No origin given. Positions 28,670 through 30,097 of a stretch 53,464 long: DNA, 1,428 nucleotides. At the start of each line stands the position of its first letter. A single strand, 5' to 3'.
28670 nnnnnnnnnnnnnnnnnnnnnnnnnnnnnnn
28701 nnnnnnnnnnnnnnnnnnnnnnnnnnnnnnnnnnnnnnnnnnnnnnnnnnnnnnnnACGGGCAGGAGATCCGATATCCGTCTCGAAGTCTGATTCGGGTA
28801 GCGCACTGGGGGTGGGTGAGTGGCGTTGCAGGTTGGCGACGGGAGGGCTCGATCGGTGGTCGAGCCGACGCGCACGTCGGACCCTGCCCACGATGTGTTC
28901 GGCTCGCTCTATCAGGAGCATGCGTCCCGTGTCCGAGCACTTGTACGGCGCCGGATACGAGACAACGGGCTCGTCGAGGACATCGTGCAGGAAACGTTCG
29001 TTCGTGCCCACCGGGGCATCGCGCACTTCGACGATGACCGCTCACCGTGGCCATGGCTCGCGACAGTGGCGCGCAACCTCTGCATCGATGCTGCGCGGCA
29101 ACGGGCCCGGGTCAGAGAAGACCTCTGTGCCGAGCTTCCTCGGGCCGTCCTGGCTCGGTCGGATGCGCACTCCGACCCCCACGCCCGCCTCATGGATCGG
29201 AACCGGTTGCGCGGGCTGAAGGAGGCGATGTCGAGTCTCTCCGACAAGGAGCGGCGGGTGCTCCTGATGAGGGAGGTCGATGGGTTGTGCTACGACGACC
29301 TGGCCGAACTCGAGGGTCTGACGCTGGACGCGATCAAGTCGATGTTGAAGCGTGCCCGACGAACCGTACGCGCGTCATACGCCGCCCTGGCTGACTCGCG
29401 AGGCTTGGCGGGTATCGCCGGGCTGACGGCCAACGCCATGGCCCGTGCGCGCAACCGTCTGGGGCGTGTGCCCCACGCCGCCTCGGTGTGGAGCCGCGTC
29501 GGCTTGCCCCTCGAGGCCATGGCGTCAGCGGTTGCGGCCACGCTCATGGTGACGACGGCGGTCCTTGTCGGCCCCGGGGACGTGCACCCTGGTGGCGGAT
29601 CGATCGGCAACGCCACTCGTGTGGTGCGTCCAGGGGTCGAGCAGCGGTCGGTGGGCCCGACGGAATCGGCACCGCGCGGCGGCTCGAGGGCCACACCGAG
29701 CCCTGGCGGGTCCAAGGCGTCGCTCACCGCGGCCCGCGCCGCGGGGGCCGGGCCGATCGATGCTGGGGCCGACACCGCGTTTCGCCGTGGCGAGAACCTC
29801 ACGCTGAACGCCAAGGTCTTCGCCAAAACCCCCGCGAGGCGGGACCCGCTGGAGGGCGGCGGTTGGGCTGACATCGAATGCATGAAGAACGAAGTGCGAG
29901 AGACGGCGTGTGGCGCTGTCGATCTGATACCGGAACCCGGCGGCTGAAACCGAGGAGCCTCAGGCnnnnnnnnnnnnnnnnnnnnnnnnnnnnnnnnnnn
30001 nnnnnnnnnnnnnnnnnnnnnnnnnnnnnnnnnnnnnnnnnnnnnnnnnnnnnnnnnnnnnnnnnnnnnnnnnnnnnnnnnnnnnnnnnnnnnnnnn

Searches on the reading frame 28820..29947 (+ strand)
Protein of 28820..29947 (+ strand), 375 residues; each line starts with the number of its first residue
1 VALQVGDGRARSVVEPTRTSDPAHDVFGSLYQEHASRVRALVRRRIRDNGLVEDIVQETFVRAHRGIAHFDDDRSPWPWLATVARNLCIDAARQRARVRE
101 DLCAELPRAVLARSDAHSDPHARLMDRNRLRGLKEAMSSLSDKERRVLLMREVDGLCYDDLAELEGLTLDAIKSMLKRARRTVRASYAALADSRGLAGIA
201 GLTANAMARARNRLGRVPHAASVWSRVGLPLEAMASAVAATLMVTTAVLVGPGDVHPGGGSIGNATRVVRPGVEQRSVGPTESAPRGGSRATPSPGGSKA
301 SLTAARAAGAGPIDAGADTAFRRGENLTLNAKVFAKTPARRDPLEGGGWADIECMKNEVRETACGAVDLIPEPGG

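Call 7: search_protein_families(library=pfam, proteins=[window:28820-29947:+], max_evalue=0.01)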
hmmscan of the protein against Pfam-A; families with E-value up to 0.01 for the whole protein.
window:28820-29947:+ (375 aa): 4 families
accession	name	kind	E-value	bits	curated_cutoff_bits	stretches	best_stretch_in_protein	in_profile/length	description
PF04542.20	Sigma70_r2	-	7.1e-19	67.8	24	1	30-97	1-70/71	Sigma-70 region 2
PF08281.18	Sigma70_r4_2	-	1.9e-11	43.9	25.7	1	133-182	4-53/54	Sigma-70, region 4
PF04545.22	Sigma70_r4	-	6.1e-07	29.3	24.1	1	136-184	1-49/50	Sigma-70, region 4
PF07638.17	Sigma70_ECF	-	2.6e-05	24.6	21.1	1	24-184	20-180/185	ECF sigma factor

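Call 8: search_protein_families(library=ncbifam, proteins=[window:28820-29947:+], max_evalue=1)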
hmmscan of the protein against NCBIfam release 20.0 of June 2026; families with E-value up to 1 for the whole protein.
window:28820-29947:+ (375 aa): 101 families (the best 25 are shown)
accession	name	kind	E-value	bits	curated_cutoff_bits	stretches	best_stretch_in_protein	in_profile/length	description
NF009166.1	PRK12513.1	equivalog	3.2e-24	85.7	206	1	25-190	22-189/193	RNA polymerase sigma factor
TIGR02937.1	sigma70-ECF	superfamily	5.3e-24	84.7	42.9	1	28-184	4-162/165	sigma-70 family RNA polymerase sigma factor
NF058625.1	sigma_PG0214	equivalog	6.2e-24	84.6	130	1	37-190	16-164/170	GFO_1088 family ECF-type sigma factor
TIGR02950.1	SigM_subfam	subfamily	7e-23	81.2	147.95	1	30-186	5-157/159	RNA polymerase sigma factor, SigM family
TIGR02989.1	Sig-70_gvs1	subfamily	1e-22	80.8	124.55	1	27-184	3-155/158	RNA polymerase sigma-70 factor, Rhodopirellula/Verrucomicrobium family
NF008888.0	PRK11922.1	equivalog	3.4e-22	79.2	204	1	20-187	25-196/231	RNA polymerase sigma factor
NF004113.0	PRK05602.1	equivalog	7.3e-22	78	208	1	27-192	47-206/211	RNA polymerase sigma factor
TIGR02959.1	SigZ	equivalog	2.4e-21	76.3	168.65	1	31-185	1-146/170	RNA polymerase sigma factor SigZ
NF007215.0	PRK09637.1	equivalog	5.9e-21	75.3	212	1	29-185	5-152/181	RNA polymerase sigma factor SigZ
NF007227.0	PRK09645.1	subfamily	1.4e-20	73.9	202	1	19-187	7-170/177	sigma-70 family RNA polymerase sigma factor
TIGR02985.1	Sig70_bacteroi1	subfamily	1.7e-19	70.6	126.4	1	26-185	2-160/162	RNA polymerase sigma-70 factor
NF009171.0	PRK12518.1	equivalog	1.7e-19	70.4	208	1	23-185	25-182/191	RNA polymerase sigma factor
TIGR02939.1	RpoE_Sigma70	equivalog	3.4e-19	69.6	236.15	1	24-186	19-185/190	RNA polymerase sigma factor RpoE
NF006089.0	PRK08241.1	subfamily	3.3e-18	65.9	240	1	52-188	49-205/343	RNA polymerase subunit sigma-70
TIGR02960.1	SigX5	hypoth_equivalog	2.8e-17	62.9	264.75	2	52-99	32-79/322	RNA polymerase sigma-70 factor, TIGR02960 family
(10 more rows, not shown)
